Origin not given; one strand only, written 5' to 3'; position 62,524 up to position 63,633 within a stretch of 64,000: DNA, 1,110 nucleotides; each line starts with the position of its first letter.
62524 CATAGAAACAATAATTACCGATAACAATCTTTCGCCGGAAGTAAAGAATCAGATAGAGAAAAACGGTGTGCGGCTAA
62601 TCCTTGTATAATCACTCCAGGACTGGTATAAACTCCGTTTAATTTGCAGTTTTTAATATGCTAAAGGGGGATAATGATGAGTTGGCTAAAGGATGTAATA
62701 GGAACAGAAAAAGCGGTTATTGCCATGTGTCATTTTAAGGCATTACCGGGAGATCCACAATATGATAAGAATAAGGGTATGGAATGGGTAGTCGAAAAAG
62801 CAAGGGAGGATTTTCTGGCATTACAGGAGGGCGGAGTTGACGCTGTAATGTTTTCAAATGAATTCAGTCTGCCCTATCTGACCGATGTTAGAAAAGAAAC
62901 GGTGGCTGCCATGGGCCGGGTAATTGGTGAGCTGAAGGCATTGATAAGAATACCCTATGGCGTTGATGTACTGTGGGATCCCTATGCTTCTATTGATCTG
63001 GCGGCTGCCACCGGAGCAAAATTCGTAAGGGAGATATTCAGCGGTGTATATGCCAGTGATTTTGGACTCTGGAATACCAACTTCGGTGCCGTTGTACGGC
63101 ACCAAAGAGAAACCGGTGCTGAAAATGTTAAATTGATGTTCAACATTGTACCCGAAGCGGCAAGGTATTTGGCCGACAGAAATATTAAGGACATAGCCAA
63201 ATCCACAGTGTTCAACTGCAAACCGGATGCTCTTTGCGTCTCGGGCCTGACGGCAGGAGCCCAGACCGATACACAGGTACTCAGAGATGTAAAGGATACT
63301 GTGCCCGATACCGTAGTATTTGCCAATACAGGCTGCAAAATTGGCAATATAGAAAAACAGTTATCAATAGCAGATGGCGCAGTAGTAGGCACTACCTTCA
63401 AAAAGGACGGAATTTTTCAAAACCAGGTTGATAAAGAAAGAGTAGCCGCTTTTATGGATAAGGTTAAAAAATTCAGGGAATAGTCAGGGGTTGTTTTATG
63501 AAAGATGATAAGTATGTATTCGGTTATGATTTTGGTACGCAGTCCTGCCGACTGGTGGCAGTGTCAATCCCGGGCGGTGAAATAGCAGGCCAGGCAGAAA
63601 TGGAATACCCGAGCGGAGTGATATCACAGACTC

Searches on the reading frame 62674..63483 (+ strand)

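Call 67: search_protein_families(library=pfam, max_evalue=0.00001, proteins=[window:62674-63483:+])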
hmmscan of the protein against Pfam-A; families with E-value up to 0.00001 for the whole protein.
window:62674-63483:+ (269 aa): 1 family
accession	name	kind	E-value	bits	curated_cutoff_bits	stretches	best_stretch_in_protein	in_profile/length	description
PF03437.21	BtpA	-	2e-90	303.1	30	1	11-266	1-254/254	BtpA family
